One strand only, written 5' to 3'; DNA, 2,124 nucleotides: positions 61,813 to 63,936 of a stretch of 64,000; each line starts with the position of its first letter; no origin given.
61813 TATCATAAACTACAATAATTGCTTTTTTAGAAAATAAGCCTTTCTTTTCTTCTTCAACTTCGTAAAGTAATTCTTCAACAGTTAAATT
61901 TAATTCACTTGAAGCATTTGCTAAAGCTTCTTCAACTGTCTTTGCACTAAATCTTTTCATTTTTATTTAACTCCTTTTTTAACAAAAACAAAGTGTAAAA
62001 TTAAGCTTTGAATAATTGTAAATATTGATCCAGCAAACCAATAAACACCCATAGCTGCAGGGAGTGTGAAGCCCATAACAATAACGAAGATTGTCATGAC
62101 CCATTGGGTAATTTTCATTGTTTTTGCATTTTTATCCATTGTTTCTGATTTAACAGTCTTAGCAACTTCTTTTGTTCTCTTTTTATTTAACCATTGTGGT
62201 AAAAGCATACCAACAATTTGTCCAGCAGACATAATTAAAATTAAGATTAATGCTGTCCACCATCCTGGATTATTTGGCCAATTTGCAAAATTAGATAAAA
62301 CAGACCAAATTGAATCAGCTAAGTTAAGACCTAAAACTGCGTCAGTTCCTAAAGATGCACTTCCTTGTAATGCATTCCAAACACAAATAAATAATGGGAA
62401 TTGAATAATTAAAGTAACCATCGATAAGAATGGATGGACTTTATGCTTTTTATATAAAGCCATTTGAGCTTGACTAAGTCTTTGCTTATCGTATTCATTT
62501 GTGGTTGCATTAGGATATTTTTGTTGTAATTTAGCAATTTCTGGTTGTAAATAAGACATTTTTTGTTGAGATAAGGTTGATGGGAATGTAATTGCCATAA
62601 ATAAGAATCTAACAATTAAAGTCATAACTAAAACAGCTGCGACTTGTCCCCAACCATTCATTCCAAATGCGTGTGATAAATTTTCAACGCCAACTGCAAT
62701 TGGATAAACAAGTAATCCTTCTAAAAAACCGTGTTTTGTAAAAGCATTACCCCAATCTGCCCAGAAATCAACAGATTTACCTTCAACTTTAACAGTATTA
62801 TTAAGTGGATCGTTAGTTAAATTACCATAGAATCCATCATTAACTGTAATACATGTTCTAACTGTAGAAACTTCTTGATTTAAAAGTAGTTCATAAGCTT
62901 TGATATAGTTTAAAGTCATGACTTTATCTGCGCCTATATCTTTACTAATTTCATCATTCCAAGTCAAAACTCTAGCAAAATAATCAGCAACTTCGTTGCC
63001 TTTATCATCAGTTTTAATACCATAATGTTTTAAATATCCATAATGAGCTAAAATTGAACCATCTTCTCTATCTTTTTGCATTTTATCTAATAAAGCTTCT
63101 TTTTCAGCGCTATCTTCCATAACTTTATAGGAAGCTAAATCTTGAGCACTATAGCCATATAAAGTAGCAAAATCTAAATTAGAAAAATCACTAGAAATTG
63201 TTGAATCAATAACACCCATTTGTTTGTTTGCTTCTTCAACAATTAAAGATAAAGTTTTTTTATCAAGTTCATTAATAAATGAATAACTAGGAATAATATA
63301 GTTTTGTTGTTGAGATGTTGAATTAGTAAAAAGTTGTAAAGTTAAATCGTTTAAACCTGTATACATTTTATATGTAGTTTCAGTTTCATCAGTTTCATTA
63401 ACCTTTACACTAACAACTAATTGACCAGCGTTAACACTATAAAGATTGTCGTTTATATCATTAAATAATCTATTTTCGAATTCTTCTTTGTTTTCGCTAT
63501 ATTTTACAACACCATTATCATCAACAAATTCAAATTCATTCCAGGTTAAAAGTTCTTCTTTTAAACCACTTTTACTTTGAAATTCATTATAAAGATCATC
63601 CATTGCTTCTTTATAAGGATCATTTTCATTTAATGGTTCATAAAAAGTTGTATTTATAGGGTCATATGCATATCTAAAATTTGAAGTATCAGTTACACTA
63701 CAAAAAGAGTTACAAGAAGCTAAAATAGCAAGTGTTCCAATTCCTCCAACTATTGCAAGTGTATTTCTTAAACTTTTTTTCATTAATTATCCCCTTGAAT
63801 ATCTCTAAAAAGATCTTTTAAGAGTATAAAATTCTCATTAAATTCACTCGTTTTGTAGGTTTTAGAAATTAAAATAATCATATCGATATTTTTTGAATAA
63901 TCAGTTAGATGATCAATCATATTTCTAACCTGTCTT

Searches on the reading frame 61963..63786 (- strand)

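Call 21: search_protein_families(library=ncbifam, proteins=[window:61963-63786:-], max_evalue=1e-10)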
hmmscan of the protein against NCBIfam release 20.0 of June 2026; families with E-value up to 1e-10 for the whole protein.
window:61963-63786:- (607 aa): 18 families
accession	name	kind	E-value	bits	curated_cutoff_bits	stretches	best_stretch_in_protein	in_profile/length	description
NF002567.0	PRK02201.1-2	equivalog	4.8e-43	147.7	452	1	332-599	378-634/651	membrane protein insertase YidC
NF002569.0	PRK02201.1-4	equivalog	6.5e-39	134.1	882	1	344-599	454-698/715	membrane protein insertase YidC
NF002566.0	PRK02201.1-1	equivalog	6.6e-37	127.4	342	1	350-604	112-362/380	membrane protein insertase YidC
NF002568.0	PRK02201.1-3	equivalog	3.1e-35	121.9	570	1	330-600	326-587/607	membrane protein insertase YidC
TIGR03592.1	yidC_oxa1_cterm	subfamily_domain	2.3e-33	115.9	84.3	1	383-598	4-190/191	membrane protein insertase YidC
NF002803.0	PRK02944.1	equivalog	1e-26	93.9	377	1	352-490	33-166/255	YidC family membrane integrase SpoIIIJ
NF002687.0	PRK02463.1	equivalog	3.1e-21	75.5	425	1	352-491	34-175/307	membrane protein insertase YidC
NF002570.0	PRK02201.1-5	equivalog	1.7e-20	73.5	416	1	378-603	161-374/396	membrane protein insertase YidC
NF002350.0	PRK01315.1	equivalog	2.5e-20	72.9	282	1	377-596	38-253/329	membrane protein insertase YidC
NF002353.0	PRK01318.1-4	equivalog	5.9e-20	71.4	365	1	362-473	362-463/596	membrane protein insertase YidC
NF002355.0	PRK01318.2-2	equivalog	1.4e-17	63.4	891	1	378-599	396-595/602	membrane protein insertase YidC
NF002357.0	PRK01318.2-4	equivalog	1.7e-17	63.4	479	1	378-479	334-427/532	membrane protein insertase YidC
NF002351.0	PRK01318.1-1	equivalog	1.9e-15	56.6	740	1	377-479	351-445/545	membrane protein insertase YidC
NF002899.0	PRK03449.1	equivalog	3.9e-15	55.8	276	0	382-475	33-120/359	membrane protein insertase YidC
NF002356.0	PRK01318.2-3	equivalog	8.1e-15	54.2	460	1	384-600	376-574/627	membrane protein insertase YidC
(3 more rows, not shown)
